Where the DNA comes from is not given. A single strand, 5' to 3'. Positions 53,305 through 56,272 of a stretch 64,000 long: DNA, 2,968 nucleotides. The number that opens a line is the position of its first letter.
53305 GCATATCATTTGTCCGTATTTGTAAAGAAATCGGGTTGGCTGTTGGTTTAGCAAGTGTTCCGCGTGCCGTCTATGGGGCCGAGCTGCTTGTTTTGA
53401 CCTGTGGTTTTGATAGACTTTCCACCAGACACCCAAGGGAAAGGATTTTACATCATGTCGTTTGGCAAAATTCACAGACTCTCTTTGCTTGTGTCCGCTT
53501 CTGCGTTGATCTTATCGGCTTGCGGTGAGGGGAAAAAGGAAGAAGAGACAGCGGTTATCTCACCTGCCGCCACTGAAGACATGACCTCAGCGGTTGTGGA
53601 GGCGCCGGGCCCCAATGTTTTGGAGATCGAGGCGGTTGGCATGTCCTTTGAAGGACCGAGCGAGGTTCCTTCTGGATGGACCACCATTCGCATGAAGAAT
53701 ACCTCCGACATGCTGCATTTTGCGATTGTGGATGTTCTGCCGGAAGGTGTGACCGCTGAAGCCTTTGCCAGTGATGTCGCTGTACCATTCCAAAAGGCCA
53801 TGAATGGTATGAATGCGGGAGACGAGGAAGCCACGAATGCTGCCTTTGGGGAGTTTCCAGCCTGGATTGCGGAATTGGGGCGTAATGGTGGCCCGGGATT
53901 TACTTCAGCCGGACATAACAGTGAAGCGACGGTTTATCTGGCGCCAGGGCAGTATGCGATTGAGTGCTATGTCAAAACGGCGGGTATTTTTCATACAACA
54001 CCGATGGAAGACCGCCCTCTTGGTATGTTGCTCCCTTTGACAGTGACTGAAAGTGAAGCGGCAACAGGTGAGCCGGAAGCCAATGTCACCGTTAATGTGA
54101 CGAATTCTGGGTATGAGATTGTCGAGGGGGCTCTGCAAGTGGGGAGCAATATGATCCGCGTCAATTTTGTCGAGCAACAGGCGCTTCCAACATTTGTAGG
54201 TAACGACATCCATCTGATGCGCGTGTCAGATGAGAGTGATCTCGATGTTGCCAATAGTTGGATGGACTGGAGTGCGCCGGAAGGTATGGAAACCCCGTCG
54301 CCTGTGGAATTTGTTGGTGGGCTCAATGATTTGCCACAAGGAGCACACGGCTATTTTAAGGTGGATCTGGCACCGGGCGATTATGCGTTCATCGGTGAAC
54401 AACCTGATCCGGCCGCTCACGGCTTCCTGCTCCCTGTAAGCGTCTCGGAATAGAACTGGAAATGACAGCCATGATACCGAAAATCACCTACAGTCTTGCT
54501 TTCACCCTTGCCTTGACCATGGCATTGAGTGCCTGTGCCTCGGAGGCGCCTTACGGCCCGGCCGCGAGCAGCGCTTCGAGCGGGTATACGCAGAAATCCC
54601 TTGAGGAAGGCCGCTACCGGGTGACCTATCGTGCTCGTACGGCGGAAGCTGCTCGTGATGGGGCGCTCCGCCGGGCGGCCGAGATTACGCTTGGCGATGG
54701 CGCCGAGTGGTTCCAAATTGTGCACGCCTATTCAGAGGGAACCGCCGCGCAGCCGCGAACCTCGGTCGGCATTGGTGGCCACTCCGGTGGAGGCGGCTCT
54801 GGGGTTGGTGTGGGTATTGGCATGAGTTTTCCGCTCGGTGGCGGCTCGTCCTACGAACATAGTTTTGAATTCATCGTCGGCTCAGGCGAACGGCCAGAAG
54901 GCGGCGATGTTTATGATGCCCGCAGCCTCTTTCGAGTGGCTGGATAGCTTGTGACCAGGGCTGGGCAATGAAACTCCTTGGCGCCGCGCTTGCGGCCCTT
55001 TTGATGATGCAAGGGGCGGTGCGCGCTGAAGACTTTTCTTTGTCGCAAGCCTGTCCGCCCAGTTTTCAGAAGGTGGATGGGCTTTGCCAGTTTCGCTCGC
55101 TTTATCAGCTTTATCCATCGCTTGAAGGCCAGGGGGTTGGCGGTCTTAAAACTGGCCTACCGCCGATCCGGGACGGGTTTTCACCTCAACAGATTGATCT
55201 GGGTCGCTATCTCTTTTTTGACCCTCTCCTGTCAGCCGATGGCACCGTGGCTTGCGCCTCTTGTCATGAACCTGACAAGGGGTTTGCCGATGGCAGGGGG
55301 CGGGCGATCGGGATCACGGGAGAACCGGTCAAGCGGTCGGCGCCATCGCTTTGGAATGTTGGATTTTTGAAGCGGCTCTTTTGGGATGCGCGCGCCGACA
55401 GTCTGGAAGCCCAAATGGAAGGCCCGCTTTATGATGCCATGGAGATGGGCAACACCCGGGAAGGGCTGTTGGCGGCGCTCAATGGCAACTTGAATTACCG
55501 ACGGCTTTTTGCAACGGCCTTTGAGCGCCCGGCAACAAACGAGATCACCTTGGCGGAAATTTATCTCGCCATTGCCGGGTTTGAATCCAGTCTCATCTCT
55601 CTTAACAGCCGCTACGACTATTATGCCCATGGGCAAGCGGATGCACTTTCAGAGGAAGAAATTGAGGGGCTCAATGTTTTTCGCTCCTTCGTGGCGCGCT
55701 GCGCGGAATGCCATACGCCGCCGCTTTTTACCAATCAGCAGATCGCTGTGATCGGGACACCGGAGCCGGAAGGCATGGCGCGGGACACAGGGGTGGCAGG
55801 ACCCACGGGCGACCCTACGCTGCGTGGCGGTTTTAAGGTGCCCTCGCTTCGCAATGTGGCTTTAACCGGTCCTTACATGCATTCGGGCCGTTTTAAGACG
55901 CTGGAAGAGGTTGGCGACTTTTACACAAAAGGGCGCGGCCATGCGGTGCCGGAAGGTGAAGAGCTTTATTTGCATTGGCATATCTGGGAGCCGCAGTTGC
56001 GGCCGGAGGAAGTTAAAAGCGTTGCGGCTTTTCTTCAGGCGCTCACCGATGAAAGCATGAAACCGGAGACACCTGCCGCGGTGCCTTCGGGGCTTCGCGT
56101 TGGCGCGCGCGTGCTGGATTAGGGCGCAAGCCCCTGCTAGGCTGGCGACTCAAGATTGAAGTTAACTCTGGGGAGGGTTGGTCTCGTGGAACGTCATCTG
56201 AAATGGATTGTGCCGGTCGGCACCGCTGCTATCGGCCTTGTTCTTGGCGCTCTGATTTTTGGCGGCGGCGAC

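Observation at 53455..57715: Four-gene periplasmic redox cluster: tandem cupredoxin-like lipoprotein, small lipoprotein, di-haem CCP/MauG-like enzyme and NosD-like beta-helix::cytochrome c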

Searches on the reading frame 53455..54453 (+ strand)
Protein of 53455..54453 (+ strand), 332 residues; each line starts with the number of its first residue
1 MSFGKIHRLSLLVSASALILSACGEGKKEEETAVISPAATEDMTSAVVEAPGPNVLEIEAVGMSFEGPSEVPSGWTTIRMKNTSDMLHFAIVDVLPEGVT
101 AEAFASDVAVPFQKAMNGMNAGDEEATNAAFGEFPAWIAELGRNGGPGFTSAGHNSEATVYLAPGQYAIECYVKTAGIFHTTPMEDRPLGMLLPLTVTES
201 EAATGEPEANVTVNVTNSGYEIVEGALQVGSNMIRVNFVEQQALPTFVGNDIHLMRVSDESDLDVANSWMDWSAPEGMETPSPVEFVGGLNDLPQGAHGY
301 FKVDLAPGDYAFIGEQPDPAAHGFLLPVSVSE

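Call 3: search_protein_families(library=pfam, proteins=[window:53455-54453:+], max_evalue=0.1)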
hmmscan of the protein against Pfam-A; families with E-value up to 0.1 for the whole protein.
window:53455-54453:+ (332 aa): 0 families

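Call 4: search_protein_families(library=ncbifam, proteins=[window:53455-54453:+], max_evalue=0.1)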
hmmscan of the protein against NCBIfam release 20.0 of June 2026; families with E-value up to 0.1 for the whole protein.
window:53455-54453:+ (332 aa): 0 families

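Call 7: search_solved_structures(query=window:53455-54453:+, max_evalue=10)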
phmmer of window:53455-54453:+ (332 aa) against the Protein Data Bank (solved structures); distinct sequences matched with E-value up to 10: 0.

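Call 27: find_homologous_proteins(query=window:53455-54453:+, max_evalue=0.001)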
Query window:53455-54453:+ (332 aa): 320 proteins with E <= 0.001 among 4729 candidates; the best 120 are listed.
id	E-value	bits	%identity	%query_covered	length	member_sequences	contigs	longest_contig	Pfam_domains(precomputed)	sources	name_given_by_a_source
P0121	1.3e-217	739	100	100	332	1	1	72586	-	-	-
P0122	1.1e-195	667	88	100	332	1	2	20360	-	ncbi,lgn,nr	ncbi:MAG: hypothetical protein EP347_10270 [Alphaproteobacteria bacterium]|nr:MAG: hypothetical prot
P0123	6.4e-128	445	58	98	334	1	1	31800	-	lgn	-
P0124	4.1e-125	436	61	97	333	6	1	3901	-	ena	-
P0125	5.7e-125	435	60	97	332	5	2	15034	-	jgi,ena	-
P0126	5.2e-124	432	58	98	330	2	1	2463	-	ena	-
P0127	1.8e-122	427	64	83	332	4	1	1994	-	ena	-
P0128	2.7e-122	426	59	96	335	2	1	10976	-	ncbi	ncbi:MAG: hypothetical protein P8Y52_12420 [Xanthomonadales bacterium]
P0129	8.0e-121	421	63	83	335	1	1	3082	-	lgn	-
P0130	6.0e-119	415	59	96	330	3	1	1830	-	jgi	jgi:hypothetical protein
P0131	5.9e-118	412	62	84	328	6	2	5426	-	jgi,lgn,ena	jgi:hypothetical protein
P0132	8.1e-118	412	55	98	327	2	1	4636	-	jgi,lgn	jgi:hypothetical protein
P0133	4.2e-117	409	60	84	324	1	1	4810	-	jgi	jgi:hypothetical protein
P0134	5.3e-117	409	57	98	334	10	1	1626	-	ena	-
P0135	6.0e-117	409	56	98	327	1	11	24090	-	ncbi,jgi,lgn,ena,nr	ncbi:MAG: hypothetical protein OQK01_14795 [Xanthomonadales bacterium]|jgi:hypothetical protein|nr:h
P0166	3.6e-113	396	53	98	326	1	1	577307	-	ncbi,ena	-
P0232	8.2e-107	375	59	84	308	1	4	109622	-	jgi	-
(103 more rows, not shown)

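Call 28: find_encoding_contigs(protein=P0166, flank=6000, max_places=1)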
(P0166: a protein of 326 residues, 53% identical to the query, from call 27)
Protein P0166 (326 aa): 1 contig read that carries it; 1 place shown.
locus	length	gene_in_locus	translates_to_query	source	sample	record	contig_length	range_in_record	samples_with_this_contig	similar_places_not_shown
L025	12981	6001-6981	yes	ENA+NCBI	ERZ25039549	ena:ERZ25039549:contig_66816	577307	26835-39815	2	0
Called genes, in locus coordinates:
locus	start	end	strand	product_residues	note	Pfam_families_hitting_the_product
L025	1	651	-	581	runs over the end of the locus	PF05960:DUF885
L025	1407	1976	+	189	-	PF04542:Sigma70_r2, PF08281:Sigma70_r4_2, PF04545:Sigma70_r4 (weak)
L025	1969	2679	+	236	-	PF13646:HEAT_2 (weak)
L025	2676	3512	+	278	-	-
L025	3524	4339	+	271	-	-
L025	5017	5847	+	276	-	PF00702:Hydrolase, PF13419:HAD_2, PF13242:Hydrolase_like (weak)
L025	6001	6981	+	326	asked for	-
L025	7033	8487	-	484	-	PF14401:RLAN, PF02655:ATP-grasp_3 (weak), PF08443:RimK, PF07478:Dala_Dala_lig_C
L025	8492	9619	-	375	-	PF13420:Acetyltransf_4 (weak), PF00583:Acetyltransf_1, PF13673:Acetyltransf_10, PF13508:Acetyltransf_7, PF08445:FR47 (weak), PF13529:Peptidase_C39_2 (faint), PF03412:Peptidase_C39 (faint), PF11814:DUF3335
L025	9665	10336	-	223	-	PF00083:Sugar_tr, PF07690:MFS_1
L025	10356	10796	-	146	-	PF00083:Sugar_tr (weak), PF07690:MFS_1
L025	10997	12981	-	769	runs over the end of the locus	PF03443:AA9 (faint), PF19403:SpaA_2 (faint), PF20674:SpaA_3 (faint), PF24514:SpaA_4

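Call 29: find_encoding_contigs(protein=P0232, flank=6000, max_places=1)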
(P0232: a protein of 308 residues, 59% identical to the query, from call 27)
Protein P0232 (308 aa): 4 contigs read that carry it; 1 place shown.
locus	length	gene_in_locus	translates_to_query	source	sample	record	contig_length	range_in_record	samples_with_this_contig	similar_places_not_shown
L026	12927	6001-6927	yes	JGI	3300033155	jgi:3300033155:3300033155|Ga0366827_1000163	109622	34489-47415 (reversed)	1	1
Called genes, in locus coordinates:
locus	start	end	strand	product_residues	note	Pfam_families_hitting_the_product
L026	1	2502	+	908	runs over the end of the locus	PF17900:Peptidase_M1_N, PF01433:Peptidase_M1, PF11838:ERAP1_C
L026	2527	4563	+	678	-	PF26549:Tricorn_N (weak), PF07676:PD40 (faint), PF02129:Peptidase_S15, PF20434:BD-FAE (weak), PF00326:Peptidase_S9, PF01738:DLH, PF03583:LIP (faint)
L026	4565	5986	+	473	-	PF01979:Amidohydro_1, PF07969:Amidohydro_3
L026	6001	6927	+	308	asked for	-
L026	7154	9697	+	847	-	PF07715:Plug, PF00593:TonB_dep_Rec_b-barrel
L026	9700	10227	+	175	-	-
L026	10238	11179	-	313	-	-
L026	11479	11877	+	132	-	PF01814:Hemerythrin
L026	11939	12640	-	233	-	PF00326:Peptidase_S9 (faint), PF01738:DLH, PF12146:Hydrolase_4 (faint), PF12740:PETase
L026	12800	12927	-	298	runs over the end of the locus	PF01370:Epimerase, PF05368:NmrA, PF13460:NAD_binding_10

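Call 30: find_encoding_contigs(protein=P0123, flank=6000, max_places=1)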
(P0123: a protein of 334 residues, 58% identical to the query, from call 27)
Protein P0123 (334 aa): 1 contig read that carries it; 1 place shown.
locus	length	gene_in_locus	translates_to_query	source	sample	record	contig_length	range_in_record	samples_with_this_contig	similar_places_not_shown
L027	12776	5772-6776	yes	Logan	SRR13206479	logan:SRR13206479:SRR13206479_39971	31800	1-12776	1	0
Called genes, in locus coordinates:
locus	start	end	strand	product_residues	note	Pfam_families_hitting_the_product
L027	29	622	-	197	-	PF12917:YfbR-like, PF13023:HD_3, PF01966:HD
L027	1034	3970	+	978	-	PF07715:Plug, PF00593:TonB_dep_Rec_b-barrel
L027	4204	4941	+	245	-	-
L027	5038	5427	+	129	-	-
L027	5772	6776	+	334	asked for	-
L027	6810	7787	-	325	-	PF00248:Aldo_ket_red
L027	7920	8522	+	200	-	PF00561:Abhydrolase_1 (weak), PF12697:Abhydrolase_6 (faint), PF20408:Abhydrolase_11, PF12146:Hydrolase_4 (faint)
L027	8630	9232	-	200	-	PF13426:PAS_9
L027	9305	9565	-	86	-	PF16691:DUF5062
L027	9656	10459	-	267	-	PF01841:Transglut_core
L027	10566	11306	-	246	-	-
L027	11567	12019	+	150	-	PF20587:DUF6789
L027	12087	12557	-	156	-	PF04173:DoxD, PF07681:DoxX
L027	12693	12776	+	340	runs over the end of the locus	PF00478:IMPDH (faint), PF03060:NMO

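Call 55: predict_structure(alignment_id=A2)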
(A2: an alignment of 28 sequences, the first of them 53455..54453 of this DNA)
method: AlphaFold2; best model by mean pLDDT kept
length: 332 residues; sequences in the alignment: 28
mean_pLDDT: 84.8   pTM: 0.80
mean pLDDT of the five models: 84.8, 84.3, 83.5, 82.9, 82.3
residues with pLDDT >= 90: 224; 70-90: 51; 50-70: 9; < 50: 48
segments of 3 or more residues with pLDDT < 50: 1-48
pLDDT, mean of each block of 10 residues (from residue 1): 39 40 36 42 48 89 91 97 91 96 94 92 94 93 93 93 97 89 89 96 92 95 98 96 66 95 95 89 94 93 97 94 96 92
secondary structure, 60 per line:
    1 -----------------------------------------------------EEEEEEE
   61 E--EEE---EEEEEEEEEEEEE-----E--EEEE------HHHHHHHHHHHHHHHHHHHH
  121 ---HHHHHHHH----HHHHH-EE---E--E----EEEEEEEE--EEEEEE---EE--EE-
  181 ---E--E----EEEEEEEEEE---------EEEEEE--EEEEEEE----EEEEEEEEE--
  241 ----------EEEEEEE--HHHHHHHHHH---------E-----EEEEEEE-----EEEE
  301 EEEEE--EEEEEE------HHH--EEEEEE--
elements in order: E54-61 E64-66 E70-82 E91-94 H101-120 H124-131 H136-140 E155-162 E165-170 E192-201 E211-216 E219-225 E230-238 E251-257 H260-269 E285-291 E297-305 E308-313 E325-330

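Call 59: fold_search(model_id=the predicted structure, library=pdb)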
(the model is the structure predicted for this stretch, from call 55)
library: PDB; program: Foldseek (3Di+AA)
matches with E <= 10: 982; with E <= 0.001: 376
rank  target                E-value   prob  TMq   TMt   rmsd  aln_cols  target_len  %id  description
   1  6rhq_C                2.1e-08  1.00  0.22  0.26  18.1       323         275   10  Crystal Structure of Two-Domain Laccase mutant I170A from Streptomyces griseoflavus (released 2019-07-17)
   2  4n8u_B                2.9e-08  1.00  0.21  0.25  17.8       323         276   12  Two-Domain Laccase from Streptomyces viridochromogenes at 2.4 A resolution AC629 (released 2014-10-29)
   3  2dv6_A                3.3e-08  1.00  0.23  0.19  17.4       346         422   14  Crystal structure of nitrite reductase from Hyphomicrobium denitrificans (released 2007-02-20)
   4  3ta4_F                3.7e-08  1.00  0.23  0.27  17.7       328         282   11  Small laccase from Amycolatopsis sp. ATCC 39116 complexed with 1-(3,4-dimethoxyphenyl)-2-(2-methoxyphenoxy)-1,3-dihydr (released 2012-09-12)
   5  3ta4_D                3.7e-08  1.00  0.22  0.26  17.8       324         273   12  Small laccase from Amycolatopsis sp. ATCC 39116 complexed with 1-(3,4-dimethoxyphenyl)-2-(2-methoxyphenoxy)-1,3-dihydr (released 2012-09-12)
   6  5o3k_B                3.7e-08  1.00  0.21  0.24  17.8       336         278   12  Crystal Structure of mutant M54L/M64L/M96L of Two-Domain Laccase from Streptomyces griseoflavus with 1 mM copper sulfa (released 2018-03-28)
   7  4n8u_A                3.9e-08  1.00  0.21  0.24  18.2       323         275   13  Two-Domain Laccase from Streptomyces viridochromogenes at 2.4 A resolution AC629 (released 2014-10-29)
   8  3gdc_A                4.8e-08  1.00  0.22  0.25  17.2       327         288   13  Crystal structure of multicopper oxidase (released 2010-03-09)
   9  6rh9_F                5.4e-08  1.00  0.22  0.26  17.7       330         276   11  Crystal Structure of Two-Domain Laccase mutant I170F from Streptomyces griseoflavus (released 2019-07-17)
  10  6fdj_J                5.7e-08  1.00  0.22  0.26  18.0       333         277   10  Crystal Structure of Two-Domain Laccase mutant H165A from Streptomyces griseoflavus with high copper ions occupancy (released 2019-01-30)
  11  4gxf_A                6.0e-08  1.00  0.23  0.26  18.0       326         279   12  Role of the biradical intermediate observed during the turnover of SLAC: A two-domain laccase from Streptomyces coelic (released 2012-09-19)
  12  8u8s_B                6.7e-08  1.00  0.22  0.26  17.8       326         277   12  Y229F/S292F Streptomyces coelicolor Laccase (released 2023-11-15)
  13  7bfm_A                7.1e-08  1.00  0.23  0.26  17.8       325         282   13  Structure of the M198F M298F double mutant of the Streptomyces coelicolor small laccase T1 copper site (released 2022-01-12)
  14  6s0o_C                7.1e-08  1.00  0.22  0.26  17.7       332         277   11  Crystal Structure of Two-Domain Laccase from Streptomyces griseoflavus produced at 0.25 mM copper sulfate in growth me (released 2019-07-17)
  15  4uan_C                7.1e-08  1.00  0.22  0.26  17.5       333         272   12  Structure of the Ssl1 laccase mutant H99Q with depleted type-2 copper ion (released 2015-08-26)
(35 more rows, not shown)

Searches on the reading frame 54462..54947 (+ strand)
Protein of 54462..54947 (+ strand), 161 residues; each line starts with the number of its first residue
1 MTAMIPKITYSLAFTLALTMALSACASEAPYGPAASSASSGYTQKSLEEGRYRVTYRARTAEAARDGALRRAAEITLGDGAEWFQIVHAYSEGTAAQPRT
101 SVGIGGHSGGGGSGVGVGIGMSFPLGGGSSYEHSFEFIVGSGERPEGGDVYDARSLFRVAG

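Call 3: search_protein_families(library=pfam, proteins=[window:54462-54947:+], max_evalue=0.1)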
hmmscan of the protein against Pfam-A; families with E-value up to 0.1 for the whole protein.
window:54462-54947:+ (161 aa): 0 families

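Call 4: search_protein_families(library=ncbifam, proteins=[window:54462-54947:+], max_evalue=0.1)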
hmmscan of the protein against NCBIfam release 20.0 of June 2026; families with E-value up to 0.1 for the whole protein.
window:54462-54947:+ (161 aa): 1 family
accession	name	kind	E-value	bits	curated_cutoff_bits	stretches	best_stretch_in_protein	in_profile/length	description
NF047637.1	lipo_CC0125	subfamily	6.4e-28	98.3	40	1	12-156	3-164/169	CC0125/CC1285 family lipoprotein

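Call 8: search_solved_structures(query=window:54462-54947:+, max_evalue=10)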
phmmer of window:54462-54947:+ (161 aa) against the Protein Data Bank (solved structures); distinct sequences matched with E-value up to 10: 1.
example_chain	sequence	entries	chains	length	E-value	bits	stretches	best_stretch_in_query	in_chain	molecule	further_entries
7bbg_A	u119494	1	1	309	0.13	15.4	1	62-117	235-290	MHC class I antigen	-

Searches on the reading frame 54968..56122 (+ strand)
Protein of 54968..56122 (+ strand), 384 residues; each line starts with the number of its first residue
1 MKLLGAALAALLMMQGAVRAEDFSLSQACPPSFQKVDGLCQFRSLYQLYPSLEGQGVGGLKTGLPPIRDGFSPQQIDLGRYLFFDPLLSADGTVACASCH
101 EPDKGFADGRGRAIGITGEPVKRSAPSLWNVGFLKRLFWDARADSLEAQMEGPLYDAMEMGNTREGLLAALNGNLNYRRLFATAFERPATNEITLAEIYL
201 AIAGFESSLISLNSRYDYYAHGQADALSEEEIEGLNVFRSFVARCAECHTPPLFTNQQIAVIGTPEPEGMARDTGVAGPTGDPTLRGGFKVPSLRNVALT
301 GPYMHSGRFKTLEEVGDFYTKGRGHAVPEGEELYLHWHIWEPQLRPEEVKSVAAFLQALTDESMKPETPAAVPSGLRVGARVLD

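Call 3: search_protein_families(library=pfam, proteins=[window:54968-56122:+], max_evalue=0.1)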
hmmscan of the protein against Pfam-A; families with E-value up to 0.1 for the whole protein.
window:54968-56122:+ (384 aa): 5 families
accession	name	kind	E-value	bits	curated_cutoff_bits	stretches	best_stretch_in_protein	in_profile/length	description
PF03150.19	CCP_MauG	-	2.4e-51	174.7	25.6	1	74-224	2-148/149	Di-haem cytochrome c peroxidase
PF00034.26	Cytochrom_C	-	3.1e-05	25.6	21.3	1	241-359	8-89/90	Cytochrome c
PF09699.15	Paired_CXXCH_1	-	0.0087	16.2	20.6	0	87-104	23-40/41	Doubled CXXCH motif (Paired_CXXCH_1)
PF13442.11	Cytochrome_CBB3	-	0.0092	16.7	27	0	95-105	13-24/68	Cytochrome C oxidase, cbb3-type, subunit III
PF14522.11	Cytochrome_C7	-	0.084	13.1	24.8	0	95-106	43-54/67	Cytochrome c7 and related cytochrome c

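Call 4: search_protein_families(library=ncbifam, proteins=[window:54968-56122:+], max_evalue=0.1)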
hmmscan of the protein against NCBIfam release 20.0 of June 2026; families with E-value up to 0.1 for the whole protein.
window:54968-56122:+ (384 aa): 4 families
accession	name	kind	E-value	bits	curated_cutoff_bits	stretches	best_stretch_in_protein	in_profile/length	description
TIGR04039.1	MXAN_0977_Heme2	hypoth_equivalog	1.6e-64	218.1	362.85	1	72-367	8-329/336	MbnH family di-heme enzyme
TIGR03791.1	TTQ_mauG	equivalog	3.6e-50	170.8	443.85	1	73-328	3-252/291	tryptophan tryptophylquinone biosynthesis enzyme MauG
TIGR03981.2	SAM_quin_mod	hypoth_equivalog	3.3e-32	111.9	340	2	186-317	220-356/411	His-Xaa-Ser system-associated MauG-like protein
NF052341.1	hydrazine_gamma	equivalog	0.0059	15.6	625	0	74-101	66-93/339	hydrazine synthase subunit gamma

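Call 5: search_solved_structures(query=window:54968-56122:+, max_evalue=0.001, show_alignments=2)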
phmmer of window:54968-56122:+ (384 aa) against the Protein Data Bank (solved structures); distinct sequences matched with E-value up to 0.001: 29.
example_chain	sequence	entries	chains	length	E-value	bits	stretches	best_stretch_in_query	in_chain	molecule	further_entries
6e1c_A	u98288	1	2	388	8.2e-48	166.7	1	66-364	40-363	Di-heme enzyme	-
1iqc_A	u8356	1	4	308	3.3e-39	138.4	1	75-317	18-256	di-heme peroxidase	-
3o5c_A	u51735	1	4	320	1.7e-37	132.7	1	72-317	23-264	Cytochrome c551 peroxidase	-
1zzh_A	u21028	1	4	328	5.8e-37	130.9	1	72-315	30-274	cytochrome c peroxidase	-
2c1u_A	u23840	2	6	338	1e-35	126.8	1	72-314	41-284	DI-HAEM CYTOCHROME C PEROXIDASE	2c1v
4aal_A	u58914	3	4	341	1.6e-35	126.2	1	65-314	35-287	CYTOCHROME C551 PEROXIDASE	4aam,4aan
4aao_A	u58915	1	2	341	2.2e-35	125.8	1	65-314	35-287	CYTOCHROME C551 PEROXIDASE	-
1nml_A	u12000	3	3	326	2.5e-33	119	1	64-362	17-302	di-haem cytochrome c peroxidase | Cytochrome c peroxidase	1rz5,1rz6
3hq6_A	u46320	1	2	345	1.4e-32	116.5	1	70-315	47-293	Cytochrome c551 peroxidase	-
3hq9_A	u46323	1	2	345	2.7e-32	115.6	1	70-315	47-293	Cytochrome c551 peroxidase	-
1eb7_A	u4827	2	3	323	3.2e-32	115.4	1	71-367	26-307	CYTOCHROME C551 PEROXIDASE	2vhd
3hq8_A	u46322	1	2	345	5.1e-32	114.7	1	70-315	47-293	Cytochrome c551 peroxidase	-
3hq7_A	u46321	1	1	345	1.3e-31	113.4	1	70-315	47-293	Cytochrome c551 peroxidase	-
9qdt_A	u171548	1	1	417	2.7e-31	112.3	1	72-314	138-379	Probable cytochrome c peroxidase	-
6qkn_A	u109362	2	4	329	1.7e-30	109.7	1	70-319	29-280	Cytochrome-c peroxidase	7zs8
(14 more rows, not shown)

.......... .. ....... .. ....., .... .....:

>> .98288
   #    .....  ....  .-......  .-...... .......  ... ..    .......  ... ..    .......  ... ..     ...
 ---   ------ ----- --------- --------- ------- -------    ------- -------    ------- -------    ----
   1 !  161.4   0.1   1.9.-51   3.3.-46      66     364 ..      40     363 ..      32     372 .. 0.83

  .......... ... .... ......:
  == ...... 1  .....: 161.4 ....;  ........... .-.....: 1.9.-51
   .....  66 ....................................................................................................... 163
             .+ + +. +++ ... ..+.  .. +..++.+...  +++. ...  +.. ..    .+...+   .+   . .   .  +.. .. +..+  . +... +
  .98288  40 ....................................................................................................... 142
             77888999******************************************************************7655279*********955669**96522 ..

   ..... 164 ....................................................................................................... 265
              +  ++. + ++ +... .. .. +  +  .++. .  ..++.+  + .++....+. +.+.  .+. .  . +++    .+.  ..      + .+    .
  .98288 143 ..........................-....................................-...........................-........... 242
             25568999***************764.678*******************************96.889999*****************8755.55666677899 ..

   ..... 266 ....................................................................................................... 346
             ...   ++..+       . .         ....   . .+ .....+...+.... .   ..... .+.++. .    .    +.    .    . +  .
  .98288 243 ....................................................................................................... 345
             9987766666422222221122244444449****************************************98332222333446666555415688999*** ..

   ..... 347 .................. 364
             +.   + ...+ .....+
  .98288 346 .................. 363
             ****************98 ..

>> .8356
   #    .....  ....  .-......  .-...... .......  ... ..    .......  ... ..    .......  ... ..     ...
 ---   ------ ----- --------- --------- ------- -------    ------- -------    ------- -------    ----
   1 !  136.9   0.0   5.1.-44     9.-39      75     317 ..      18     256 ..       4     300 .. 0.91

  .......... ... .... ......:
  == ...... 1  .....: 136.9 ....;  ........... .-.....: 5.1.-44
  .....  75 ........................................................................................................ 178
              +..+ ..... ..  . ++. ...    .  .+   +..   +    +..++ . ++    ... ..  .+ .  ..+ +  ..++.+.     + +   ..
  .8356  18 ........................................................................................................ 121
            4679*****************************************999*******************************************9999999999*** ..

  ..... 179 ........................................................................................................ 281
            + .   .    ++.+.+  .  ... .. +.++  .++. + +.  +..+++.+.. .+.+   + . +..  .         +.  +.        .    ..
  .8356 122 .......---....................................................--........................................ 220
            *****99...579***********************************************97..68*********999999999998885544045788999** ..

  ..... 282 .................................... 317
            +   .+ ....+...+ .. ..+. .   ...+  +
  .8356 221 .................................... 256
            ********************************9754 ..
